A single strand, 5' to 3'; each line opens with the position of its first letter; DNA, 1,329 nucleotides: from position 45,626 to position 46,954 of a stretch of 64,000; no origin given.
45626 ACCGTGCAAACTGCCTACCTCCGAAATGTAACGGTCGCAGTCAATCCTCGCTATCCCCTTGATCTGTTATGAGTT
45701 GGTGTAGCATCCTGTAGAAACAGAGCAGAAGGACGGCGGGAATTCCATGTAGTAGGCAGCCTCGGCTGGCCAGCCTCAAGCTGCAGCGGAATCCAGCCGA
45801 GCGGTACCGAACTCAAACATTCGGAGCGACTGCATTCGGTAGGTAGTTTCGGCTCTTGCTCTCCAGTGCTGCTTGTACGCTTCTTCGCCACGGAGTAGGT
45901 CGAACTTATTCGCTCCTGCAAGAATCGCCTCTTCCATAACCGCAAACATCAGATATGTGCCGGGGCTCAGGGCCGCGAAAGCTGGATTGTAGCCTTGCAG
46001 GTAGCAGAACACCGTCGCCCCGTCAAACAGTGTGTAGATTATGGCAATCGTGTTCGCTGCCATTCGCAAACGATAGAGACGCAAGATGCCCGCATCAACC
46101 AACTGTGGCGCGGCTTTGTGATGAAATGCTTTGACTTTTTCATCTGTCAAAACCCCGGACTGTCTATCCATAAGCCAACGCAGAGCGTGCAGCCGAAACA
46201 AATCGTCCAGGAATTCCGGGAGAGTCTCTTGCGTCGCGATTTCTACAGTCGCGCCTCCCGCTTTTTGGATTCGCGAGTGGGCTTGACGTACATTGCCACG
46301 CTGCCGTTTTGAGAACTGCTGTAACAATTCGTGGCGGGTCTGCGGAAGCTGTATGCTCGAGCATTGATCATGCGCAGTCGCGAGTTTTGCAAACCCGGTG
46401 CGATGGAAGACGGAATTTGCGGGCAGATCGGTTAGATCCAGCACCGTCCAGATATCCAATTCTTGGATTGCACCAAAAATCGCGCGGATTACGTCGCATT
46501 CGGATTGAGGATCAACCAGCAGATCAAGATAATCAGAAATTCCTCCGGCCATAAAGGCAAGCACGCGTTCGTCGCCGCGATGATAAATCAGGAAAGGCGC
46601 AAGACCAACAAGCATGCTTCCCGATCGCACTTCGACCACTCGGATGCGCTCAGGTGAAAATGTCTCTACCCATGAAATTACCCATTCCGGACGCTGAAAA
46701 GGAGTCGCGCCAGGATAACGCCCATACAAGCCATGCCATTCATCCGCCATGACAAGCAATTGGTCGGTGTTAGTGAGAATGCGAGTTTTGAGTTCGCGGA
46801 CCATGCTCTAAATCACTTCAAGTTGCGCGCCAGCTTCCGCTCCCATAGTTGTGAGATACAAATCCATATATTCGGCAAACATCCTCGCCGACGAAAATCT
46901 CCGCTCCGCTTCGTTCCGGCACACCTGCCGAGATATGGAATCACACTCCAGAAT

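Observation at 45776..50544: Five-gene translationally coupled operon: CgeB-like GT, sugar nucleotidyltransferase, PIG-L deacetylase, GT4, FemAB/CelD-type GNAT. Mycothiol/bacillithiol-like logic with no polymer-export genes.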

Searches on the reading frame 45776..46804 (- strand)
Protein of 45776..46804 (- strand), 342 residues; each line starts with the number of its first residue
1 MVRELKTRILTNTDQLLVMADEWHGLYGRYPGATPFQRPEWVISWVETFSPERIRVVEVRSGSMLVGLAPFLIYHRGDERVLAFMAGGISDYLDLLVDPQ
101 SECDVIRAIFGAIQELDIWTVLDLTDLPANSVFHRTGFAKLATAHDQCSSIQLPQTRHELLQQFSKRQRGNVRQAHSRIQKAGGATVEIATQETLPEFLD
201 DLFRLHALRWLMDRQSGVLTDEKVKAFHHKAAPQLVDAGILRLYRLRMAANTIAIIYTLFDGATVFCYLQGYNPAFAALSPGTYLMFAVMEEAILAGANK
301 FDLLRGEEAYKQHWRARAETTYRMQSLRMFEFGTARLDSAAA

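Call 5: search_protein_families(library=pfam, proteins=[window:45779-46804:-], max_evalue=0.01)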
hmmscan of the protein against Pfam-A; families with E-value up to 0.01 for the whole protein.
window:45779-46804:- (342 aa): 1 family
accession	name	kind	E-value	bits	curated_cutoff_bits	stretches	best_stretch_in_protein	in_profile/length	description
PF13480.13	Acetyltransf_6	-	5e-29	101.7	22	1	166-312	1-143/143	Acetyltransferase (GNAT) domain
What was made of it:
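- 45776..46804 (-): G5: tandem-GNAT transferase of the CelD/BcsL family (PF13480), FemX-like fold, 342 aa. PF13480 scores 101.7 bits (call 5).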

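Call 6: search_protein_families(library=ncbifam, proteins=[window:45779-46804:-], max_evalue=0.01)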
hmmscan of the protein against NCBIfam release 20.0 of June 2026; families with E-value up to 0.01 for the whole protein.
window:45779-46804:- (342 aa): 1 family
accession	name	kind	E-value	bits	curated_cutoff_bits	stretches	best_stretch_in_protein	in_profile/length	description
NF047385.1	T4SS_GNAT_BspF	exception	5.3e-08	31.9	775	1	162-292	220-351/428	type IV secretion system effector crotonyl transferase BspF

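Call 10: find_encoding_contigs(protein=window:45776-46804:-, flank=10000, max_places=6)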
Protein window:45776-46804:- (342 aa): 1 contig read that carries it; 1 place shown.
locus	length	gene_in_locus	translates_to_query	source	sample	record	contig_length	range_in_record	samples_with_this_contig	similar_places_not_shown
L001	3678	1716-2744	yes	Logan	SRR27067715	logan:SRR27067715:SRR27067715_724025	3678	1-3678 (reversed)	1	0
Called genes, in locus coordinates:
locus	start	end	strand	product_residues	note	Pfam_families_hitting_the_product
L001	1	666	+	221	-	?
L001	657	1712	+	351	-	PF13439:Glyco_transf_4, PF00534:Glycos_transf_1, PF13692:Glyco_trans_1_4, PF13524:Glyco_trans_1_2 (weak)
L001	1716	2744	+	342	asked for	PF13480:Acetyltransf_6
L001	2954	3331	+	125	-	-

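Call 11: find_homologous_proteins(query=window:45779-46804:-)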
Query window:45779-46804:- (342 aa): 426 proteins with E <= 0.001 among 3138 candidates; the best 120 are listed.
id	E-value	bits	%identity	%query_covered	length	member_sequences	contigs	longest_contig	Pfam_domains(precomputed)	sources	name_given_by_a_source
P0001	4.6e-228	774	100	100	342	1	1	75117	PF13480.14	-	-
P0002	7.8e-176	602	78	100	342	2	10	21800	PF13480.14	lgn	-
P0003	1.3e-167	575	75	100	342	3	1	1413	PF13480.14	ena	-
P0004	1.8e-160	552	72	100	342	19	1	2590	PF13480.14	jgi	jgi:CelD/BcsL family acetyltransferase involved in cellulose biosynthesis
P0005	5.9e-159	547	72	100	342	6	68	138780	PF13480.14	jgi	jgi:CelD/BcsL family acetyltransferase involved in cellulose biosynthesis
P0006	1.2e-158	546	73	100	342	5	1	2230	PF13480.14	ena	-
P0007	9.1e-158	543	72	100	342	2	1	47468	PF13480.14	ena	-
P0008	1.2e-157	542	73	99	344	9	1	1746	PF13480.14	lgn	-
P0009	2.3e-157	541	72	100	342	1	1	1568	PF13480.14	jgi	jgi:CelD/BcsL family acetyltransferase involved in cellulose biosynthesis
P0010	1.0e-156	539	71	99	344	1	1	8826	PF13480.14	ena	-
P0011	5.4e-156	537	73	96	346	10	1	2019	PF13480.14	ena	-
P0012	2.8e-154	531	73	95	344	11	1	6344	PF13480.14,PF07395.18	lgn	-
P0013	6.1e-154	530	71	99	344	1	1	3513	PF13480.14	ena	-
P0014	1.1e-153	529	73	95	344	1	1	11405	PF13480.14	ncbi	-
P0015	1.1e-153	529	71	100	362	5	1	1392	PF13480.14,PF07395.18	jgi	-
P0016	1.3e-153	529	71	100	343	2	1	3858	PF13480.14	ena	-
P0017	1.3e-153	529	72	97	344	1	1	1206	PF13480.14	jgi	jgi:CelD/BcsL family acetyltransferase involved in cellulose biosynthesis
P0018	6.5e-153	527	72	94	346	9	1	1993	PF13480.14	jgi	jgi:CelD/BcsL family acetyltransferase involved in cellulose biosynthesis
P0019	8.9e-153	526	68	99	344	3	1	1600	PF13480.14,PF07395.18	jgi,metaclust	metaclust:\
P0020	1.5e-152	525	73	94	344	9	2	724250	PF13480.14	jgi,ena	-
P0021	2.5e-152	525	71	97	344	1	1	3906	PF13480.14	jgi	jgi:CelD/BcsL family acetyltransferase involved in cellulose biosynthesis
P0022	2.6e-150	518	73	95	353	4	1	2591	PF13480.14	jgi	jgi:CelD/BcsL family acetyltransferase involved in cellulose biosynthesis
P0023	1.4e-149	516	71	95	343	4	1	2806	PF13480.14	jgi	jgi:CelD/BcsL family acetyltransferase involved in cellulose biosynthesis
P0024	1.6e-149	516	67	99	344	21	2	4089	PF13480.14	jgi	jgi:CelD/BcsL family acetyltransferase involved in cellulose biosynthesis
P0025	1.7e-148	512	71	95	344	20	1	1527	PF13480.14,PF07395.18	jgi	-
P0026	6.4e-148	510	69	99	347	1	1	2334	PF13480.14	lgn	-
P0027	1.6e-147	509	68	100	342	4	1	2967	PF13480.14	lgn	-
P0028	2.7e-147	508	71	94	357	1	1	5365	PF13480.14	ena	-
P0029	3.5e-147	508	71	95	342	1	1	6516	PF13480.14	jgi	jgi:CelD/BcsL family acetyltransferase involved in cellulose biosynthesis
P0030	1.1e-146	506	71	95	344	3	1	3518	PF13480.14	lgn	-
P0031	8.0e-146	503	66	99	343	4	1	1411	PF13480.14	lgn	-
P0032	1.2e-145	503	67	100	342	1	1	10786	PF13480.14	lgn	-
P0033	1.9e-145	502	70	94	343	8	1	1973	PF13480.14,PF07395.18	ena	-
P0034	3.5e-145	501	69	100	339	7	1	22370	PF13480.14,PF07395.18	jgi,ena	jgi:CelD/BcsL family acetyltransferase involved in cellulose biosynthesis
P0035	4.1e-144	498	65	99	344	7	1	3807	PF13480.14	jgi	jgi:CelD/BcsL family acetyltransferase involved in cellulose biosynthesis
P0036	2.4e-143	495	66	99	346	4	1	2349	PF13480.14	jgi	jgi:CelD/BcsL family acetyltransferase involved in cellulose biosynthesis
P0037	1.2e-141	490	66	95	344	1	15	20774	PF13480.14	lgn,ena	-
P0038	2.3e-141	489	78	83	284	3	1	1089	PF13480.14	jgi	jgi:CelD/BcsL family acetyltransferase involved in cellulose biosynthesis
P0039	1.1e-139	483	65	100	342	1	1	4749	PF13480.14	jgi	jgi:CelD/BcsL family acetyltransferase involved in cellulose biosynthesis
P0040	1.7e-139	483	68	94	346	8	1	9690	PF13480.14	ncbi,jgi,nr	ncbi:MAG TPA: GNAT family N-acetyltransferase [Terriglobales bacterium]|jgi:CelD/BcsL family acetylt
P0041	4.8e-139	481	65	100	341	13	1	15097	PF13480.14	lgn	-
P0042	2.6e-138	479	67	97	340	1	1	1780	PF13480.14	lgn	-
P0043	2.8e-138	479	66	100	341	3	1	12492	PF13480.14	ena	-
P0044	1.1e-137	477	63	95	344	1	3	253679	PF13480.14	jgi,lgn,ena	-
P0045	1.3e-136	473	64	100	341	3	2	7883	PF13480.14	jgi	jgi:CelD/BcsL family acetyltransferase involved in cellulose biosynthesis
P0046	4.7e-135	468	63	96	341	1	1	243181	PF13480.14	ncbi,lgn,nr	ncbi:MAG: hypothetical protein JWN74_2475 [Acidobacteriaceae bacterium]|nr:hypothetical protein [Aci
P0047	1.7e-134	466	62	100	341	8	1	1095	PF13480.14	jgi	jgi:CelD/BcsL family acetyltransferase involved in cellulose biosynthesis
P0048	2.8e-134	465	61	100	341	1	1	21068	PF13480.14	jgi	jgi:CelD/BcsL family acetyltransferase involved in cellulose biosynthesis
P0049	8.2e-134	464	63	100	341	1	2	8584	PF13480.14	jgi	jgi:CelD/BcsL family acetyltransferase involved in cellulose biosynthesis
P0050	7.7e-133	461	63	96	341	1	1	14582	PF13480.14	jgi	jgi:CelD/BcsL family acetyltransferase involved in cellulose biosynthesis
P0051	1.1e-132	460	61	100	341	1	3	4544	PF13480.14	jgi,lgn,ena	-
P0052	2.0e-132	459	63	96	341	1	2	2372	PF13480.14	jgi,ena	-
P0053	2.2e-131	456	61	96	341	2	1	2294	PF13480.14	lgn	-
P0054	2.8e-131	456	63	96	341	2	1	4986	PF13480.14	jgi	jgi:CelD/BcsL family acetyltransferase involved in cellulose biosynthesis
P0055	1.0e-130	454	62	96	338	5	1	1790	PF13480.14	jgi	jgi:CelD/BcsL family acetyltransferase involved in cellulose biosynthesis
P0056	3.8e-130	452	60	100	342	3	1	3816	PF13480.14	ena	-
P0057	6.1e-130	451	61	99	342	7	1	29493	PF13480.14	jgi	jgi:CelD/BcsL family acetyltransferase involved in cellulose biosynthesis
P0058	1.6e-129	450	61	95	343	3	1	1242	PF13480.14,PF07395.18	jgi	jgi:CelD/BcsL family acetyltransferase involved in cellulose biosynthesis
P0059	1.7e-129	450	60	100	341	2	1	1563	PF13480.14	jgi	jgi:CelD/BcsL family acetyltransferase involved in cellulose biosynthesis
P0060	5.8e-128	445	60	99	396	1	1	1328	PF13480.14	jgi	jgi:CelD/BcsL family acetyltransferase involved in cellulose biosynthesis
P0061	1.6e-127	443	62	95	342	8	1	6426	PF13480.14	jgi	-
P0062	2.6e-127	443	61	96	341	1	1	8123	PF13480.14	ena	-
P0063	9.3e-127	441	59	98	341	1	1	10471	PF13480.14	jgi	jgi:CelD/BcsL family acetyltransferase involved in cellulose biosynthesis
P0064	3.6e-126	439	60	100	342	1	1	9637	PF13480.14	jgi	jgi:CelD/BcsL family acetyltransferase involved in cellulose biosynthesis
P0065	4.9e-125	435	61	95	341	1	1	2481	PF13480.14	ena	-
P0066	2.8e-124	433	60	95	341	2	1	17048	PF13480.14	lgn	-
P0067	4.5e-124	432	61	94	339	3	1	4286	PF13480.14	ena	-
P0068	5.0e-124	432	60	98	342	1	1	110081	PF13480.14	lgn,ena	-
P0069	5.2e-122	425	58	100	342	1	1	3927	PF13480.14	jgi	jgi:CelD/BcsL family acetyltransferase involved in cellulose biosynthesis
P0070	6.6e-122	425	57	99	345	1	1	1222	PF13480.14,PF07395.18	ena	-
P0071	9.4e-122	424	57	95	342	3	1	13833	PF13480.14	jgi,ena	-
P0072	2.7e-121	423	74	75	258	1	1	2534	PF13480.14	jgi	jgi:CelD/BcsL family acetyltransferase involved in cellulose biosynthesis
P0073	4.9e-121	422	58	95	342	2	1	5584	PF13480.14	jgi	jgi:CelD/BcsL family acetyltransferase involved in cellulose biosynthesis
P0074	7.2e-120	418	57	95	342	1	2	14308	PF13480.14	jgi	jgi:CelD/BcsL family acetyltransferase involved in cellulose biosynthesis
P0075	3.4e-119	416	58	94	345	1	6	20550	PF13480.14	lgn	-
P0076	3.4e-119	416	57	95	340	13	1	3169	PF13480.14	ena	-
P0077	3.6e-119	416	56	98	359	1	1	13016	PF13480.14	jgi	jgi:CelD/BcsL family acetyltransferase involved in cellulose biosynthesis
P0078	1.3e-118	414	55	96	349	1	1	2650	PF13480.14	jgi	jgi:CelD/BcsL family acetyltransferase involved in cellulose biosynthesis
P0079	2.7e-118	413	59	95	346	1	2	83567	PF13480.14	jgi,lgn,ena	-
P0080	4.1e-118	412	58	95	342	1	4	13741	PF13480.14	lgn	-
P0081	8.6e-118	411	55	96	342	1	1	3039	PF13480.14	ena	-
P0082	9.1e-118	411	57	95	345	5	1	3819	PF13480.14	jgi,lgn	jgi:CelD/BcsL family acetyltransferase involved in cellulose biosynthesis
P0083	5.9e-117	409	57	94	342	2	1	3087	PF13480.14,PF07395.18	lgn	-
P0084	6.6e-117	408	54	96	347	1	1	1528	PF13480.14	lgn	-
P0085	8.5e-117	408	57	95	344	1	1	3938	PF13480.14,PF07395.18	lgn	-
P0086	1.3e-116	407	58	94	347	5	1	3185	PF13480.14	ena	-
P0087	7.0e-116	405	55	95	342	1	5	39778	PF13480.14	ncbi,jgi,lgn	ncbi:MAG TPA: GNAT family N-acetyltransferase [Terriglobales bacterium]|jgi:CelD/BcsL family acetylt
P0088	1.2e-115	404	54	95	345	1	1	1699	PF13480.14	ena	-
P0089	1.8e-115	404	56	96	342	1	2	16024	PF13480.14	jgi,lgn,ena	-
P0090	1.8e-115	404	54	95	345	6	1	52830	PF13480.14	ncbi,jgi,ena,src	-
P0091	9.9e-115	401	57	94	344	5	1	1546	PF13480.14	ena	-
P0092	1.3e-114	401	57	94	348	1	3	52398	PF13480.14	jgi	jgi:CelD/BcsL family acetyltransferase involved in cellulose biosynthesis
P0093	1.8e-114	400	56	95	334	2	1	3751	PF13480.14,PF07395.18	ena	-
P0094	3.5e-114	399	56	94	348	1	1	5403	PF13480.14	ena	-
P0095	5.2e-114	399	54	96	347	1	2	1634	PF13480.14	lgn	-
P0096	5.4e-114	399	56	93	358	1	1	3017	PF13480.14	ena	-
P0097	7.1e-114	398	57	94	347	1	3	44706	PF13480.14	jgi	jgi:CelD/BcsL family acetyltransferase involved in cellulose biosynthesis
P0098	8.5e-114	398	54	96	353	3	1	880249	PF13480.14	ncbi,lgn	-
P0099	8.5e-114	398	54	96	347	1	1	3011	PF13480.14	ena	-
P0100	1.8e-113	397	57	93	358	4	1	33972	PF13480.14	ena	-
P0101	2.2e-113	397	57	93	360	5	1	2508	PF13480.14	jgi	-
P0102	2.5e-113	397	56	94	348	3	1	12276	PF13480.14,PF07395.18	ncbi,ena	-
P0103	2.9e-113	396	54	95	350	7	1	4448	PF13480.14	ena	-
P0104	3.2e-113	396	53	96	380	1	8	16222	PF13480.14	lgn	-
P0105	1.6e-112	394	54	96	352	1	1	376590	PF13480.14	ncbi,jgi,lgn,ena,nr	ncbi:MAG TPA: GNAT family N-acetyltransferase [Terriglobales bacterium]|nr:GNAT family N-acetyltrans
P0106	1.8e-112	394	55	96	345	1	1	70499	PF13480.14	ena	-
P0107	2.3e-112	393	56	94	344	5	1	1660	PF13480.14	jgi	jgi:CelD/BcsL family acetyltransferase involved in cellulose biosynthesis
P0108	2.3e-112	393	55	95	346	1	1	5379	PF13480.14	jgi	jgi:CelD/BcsL family acetyltransferase involved in cellulose biosynthesis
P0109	2.4e-112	393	54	99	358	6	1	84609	PF13480.14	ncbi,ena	-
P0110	2.9e-112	393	54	95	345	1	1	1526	PF13480.14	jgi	jgi:CelD/BcsL family acetyltransferase involved in cellulose biosynthesis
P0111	3.2e-112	393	55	94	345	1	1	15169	PF13480.14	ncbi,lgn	-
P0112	3.4e-112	393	55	94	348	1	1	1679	PF13480.14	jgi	jgi:CelD/BcsL family acetyltransferase involved in cellulose biosynthesis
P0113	3.7e-112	393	56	94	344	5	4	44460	PF13480.14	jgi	jgi:CelD/BcsL family acetyltransferase involved in cellulose biosynthesis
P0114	5.2e-112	392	54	99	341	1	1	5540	PF13480.14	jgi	jgi:CelD/BcsL family acetyltransferase involved in cellulose biosynthesis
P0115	5.7e-112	392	52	95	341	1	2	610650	PF13480.14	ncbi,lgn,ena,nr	ncbi:MAG TPA: GNAT family N-acetyltransferase [Terriglobales bacterium]|nr:GNAT family N-acetyltrans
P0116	6.9e-112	392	55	95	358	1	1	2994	PF13480.14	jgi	-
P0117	1.2e-111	391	55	95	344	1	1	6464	PF13480.14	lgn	-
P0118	2.5e-111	390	53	95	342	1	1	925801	PF13480.14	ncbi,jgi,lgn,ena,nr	ncbi:MAG TPA: GNAT family N-acetyltransferase [Terriglobales bacterium]|nr:GNAT family N-acetyltrans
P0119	4.1e-111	389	55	94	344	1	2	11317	PF13480.14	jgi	jgi:CelD/BcsL family acetyltransferase involved in cellulose biosynthesis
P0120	7.6e-111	388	56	94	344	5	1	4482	PF13480.14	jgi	jgi:CelD/BcsL family acetyltransferase involved in cellulose biosynthesis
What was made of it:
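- G5 belongs to the CelD/BcsL family (calls 5, 11).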

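Call 12: find_encoding_contigs(protein=P0118, flank=10000, max_places=2)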
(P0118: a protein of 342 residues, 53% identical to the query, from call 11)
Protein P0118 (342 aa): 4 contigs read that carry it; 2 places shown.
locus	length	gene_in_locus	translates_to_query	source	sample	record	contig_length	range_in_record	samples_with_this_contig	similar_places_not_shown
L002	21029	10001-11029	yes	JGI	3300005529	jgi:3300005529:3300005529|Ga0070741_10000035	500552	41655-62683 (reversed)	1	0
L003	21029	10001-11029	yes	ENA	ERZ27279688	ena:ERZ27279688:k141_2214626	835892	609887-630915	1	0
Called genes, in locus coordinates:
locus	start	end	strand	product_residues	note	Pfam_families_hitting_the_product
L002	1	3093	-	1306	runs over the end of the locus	PF05170:AsmA (weak), PF05359:DUF748, PF27051:TamB_N (faint), PF04357:TamB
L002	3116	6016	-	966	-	PF08479:POTRA_2 (faint), PF07244:POTRA, PF01103:Omp85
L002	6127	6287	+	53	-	-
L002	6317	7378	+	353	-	PF13524:Glyco_trans_1_2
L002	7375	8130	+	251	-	PF00483:NTP_transferase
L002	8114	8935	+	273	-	PF02585:PIG-L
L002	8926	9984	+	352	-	PF13439:Glyco_transf_4, PF13579:Glyco_trans_4_4 (weak), PF00534:Glycos_transf_1, PF13692:Glyco_trans_1_4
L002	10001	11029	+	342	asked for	PF13480:Acetyltransf_6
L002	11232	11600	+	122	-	-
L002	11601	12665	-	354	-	PF00106:adh_short, PF08659:KR, PF13561:adh_short_C2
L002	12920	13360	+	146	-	-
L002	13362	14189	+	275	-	PF01904:DUF72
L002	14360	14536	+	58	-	-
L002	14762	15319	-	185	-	PF19135:DUF5818 (weak)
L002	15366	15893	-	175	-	PF00072:Response_reg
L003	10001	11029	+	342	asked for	PF13480:Acetyltransf_6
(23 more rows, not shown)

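Call 13: find_encoding_contigs(protein=P0046, flank=10000, max_places=2)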
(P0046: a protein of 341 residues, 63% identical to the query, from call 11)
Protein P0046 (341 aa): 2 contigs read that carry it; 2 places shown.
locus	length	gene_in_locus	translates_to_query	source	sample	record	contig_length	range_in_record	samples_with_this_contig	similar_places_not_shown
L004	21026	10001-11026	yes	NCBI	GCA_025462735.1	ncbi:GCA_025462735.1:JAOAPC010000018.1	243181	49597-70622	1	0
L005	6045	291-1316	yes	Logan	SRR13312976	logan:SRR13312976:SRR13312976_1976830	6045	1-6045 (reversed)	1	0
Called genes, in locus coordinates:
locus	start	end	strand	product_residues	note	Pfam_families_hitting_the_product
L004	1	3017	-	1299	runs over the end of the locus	PF05359:DUF748, PF27051:TamB_N (faint), PF04357:TamB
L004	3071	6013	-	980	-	PF08479:POTRA_2 (faint), PF07244:POTRA, PF01103:Omp85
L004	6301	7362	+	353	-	PF13524:Glyco_trans_1_2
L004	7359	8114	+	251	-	PF00483:NTP_transferase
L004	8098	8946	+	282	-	PF02585:PIG-L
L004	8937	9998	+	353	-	PF13439:Glyco_transf_4, PF00534:Glycos_transf_1, PF13692:Glyco_trans_1_4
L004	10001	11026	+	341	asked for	PF13480:Acetyltransf_6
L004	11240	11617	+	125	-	-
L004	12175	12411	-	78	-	-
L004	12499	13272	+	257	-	PF01904:DUF72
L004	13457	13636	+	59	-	-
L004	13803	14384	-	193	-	PF19135:DUF5818 (weak)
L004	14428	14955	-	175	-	PF00072:Response_reg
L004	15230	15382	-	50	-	PF11752:DUF3309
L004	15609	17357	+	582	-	PF02776:TPP_enzyme_N, PF00205:TPP_enzyme_M, PF02775:TPP_enzyme_C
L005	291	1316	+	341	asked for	PF13480:Acetyltransf_6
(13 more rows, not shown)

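Call 15: search_solved_structures(query=window:45779-46804:-, max_evalue=1)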
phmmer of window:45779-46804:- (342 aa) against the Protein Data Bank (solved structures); distinct sequences matched with E-value up to 1: 0.

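Call 20: find_related_loci(query=A1, collection=genome_contigs, flank=10000)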
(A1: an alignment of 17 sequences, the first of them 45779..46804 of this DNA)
Query A1 (342 aa) in genome_contigs; peptide patterns used: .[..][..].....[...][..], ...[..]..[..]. (x = any residue, [..] = any of these).
46 stretches matched a pattern; 28 encode a relative of the query (tblastn E <= 1e-3); 27 distinct loci.
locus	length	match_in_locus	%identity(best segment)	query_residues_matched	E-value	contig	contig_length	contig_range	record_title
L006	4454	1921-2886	71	4-325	7e-163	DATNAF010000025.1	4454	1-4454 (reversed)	MAG TPA_asm: Terriglobales bacterium isolate SMAG_U11154 k141_1148726, whole genome shotgun sequence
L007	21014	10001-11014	72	1-338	7e-157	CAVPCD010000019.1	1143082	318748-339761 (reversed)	MAG: uncultured Acidobacteriota bacterium isolate MFD10064.bin.1.147 genome assembly, contig: contig_6825, whole genome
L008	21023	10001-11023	69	1-342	3e-155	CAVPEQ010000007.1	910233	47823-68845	MAG: uncultured Acidobacteriota bacterium isolate MFD10113.bin.2.25 genome assembly, contig: contig_4027, whole genome s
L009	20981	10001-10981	63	1-328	2e-132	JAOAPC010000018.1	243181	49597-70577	MAG: Acidobacteriaceae bacterium isolate RYN_4 scaffold_1628657, whole genome shotgun sequence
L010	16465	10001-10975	55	1-325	9e-122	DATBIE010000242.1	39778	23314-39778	MAG TPA_asm: Terriglobales bacterium isolate SMAG_U3886 k141_2451544, whole genome shotgun sequence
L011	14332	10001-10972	56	5-328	5e-120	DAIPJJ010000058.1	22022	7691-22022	MAG TPA_asm: Terriglobales bacterium isolate CTOTU9907 NODE_151_length_22022_cov_5.698502, whole genome shotgun sequence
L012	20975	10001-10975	53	1-325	6e-118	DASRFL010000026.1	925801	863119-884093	MAG TPA_asm: Terriglobales bacterium isolate SMAG_U10031 k141_336112, whole genome shotgun sequence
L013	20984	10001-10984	54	1-328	7e-118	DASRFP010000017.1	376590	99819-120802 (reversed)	MAG TPA_asm: Terriglobales bacterium isolate SMAG_U10035 k141_72267, whole genome shotgun sequence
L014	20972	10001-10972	52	5-328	4e-117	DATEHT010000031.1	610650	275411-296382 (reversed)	MAG TPA_asm: Terriglobales bacterium isolate SMAG_U8818 k141_1877066, whole genome shotgun sequence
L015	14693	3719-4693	55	3-325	6e-117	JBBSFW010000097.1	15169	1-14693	MAG: Terriglobales bacterium isolate LS2_sbin.17 LS2_sbin.17_K_756194_L_15169_cov_11.0060, whole genome shotgun sequence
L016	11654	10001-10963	51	3-324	2e-105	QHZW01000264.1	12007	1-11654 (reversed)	MAG: Acidobacteria bacterium isolate gp1 AA145 14_0929_05_20cm_scaffold_5955_curated, whole genome shotgun sequence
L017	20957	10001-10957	50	5-322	2e-104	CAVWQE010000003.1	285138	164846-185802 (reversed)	MAG: uncultured Acidobacteriota bacterium isolate MFD04967.bin.1.175 genome assembly, contig: contig_30611, whole genome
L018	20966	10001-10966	51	5-325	2e-99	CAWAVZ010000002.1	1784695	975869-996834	MAG: uncultured Acidobacteriota bacterium isolate MFD05513.bin.1.68 genome assembly, contig: contig_19314, whole genome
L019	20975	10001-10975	48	2-325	2e-99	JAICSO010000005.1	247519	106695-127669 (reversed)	MAG: Acidobacteriales bacterium isolate GZL_HYHR_2_bin.60 k141_279467_length_247519_cov_22.1657, whole genome shotgun se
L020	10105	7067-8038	48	4-326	5e-104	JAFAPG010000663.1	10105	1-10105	MAG: Acidobacteriota bacterium isolate CP_BM_ER_32 BM_ER_k147_1311452, whole genome shotgun sequence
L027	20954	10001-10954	35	10-323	2e-54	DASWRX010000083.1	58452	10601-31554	MAG TPA_asm: Thermoanaerobaculia bacterium isolate SMAG_U3534 k141_2603487, whole genome shotgun sequence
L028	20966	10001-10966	43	5-324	9e-81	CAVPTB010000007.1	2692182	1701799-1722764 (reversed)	MAG: uncultured Acidobacteriaceae bacterium isolate MFD09671.bin.2.121 genome assembly, contig: contig_4106, whole genom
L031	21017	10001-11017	28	1-324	3e-30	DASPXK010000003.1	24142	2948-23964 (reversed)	MAG TPA_asm: Chloroflexota bacterium isolate SMAG_U11565 k141_478764, whole genome shotgun sequence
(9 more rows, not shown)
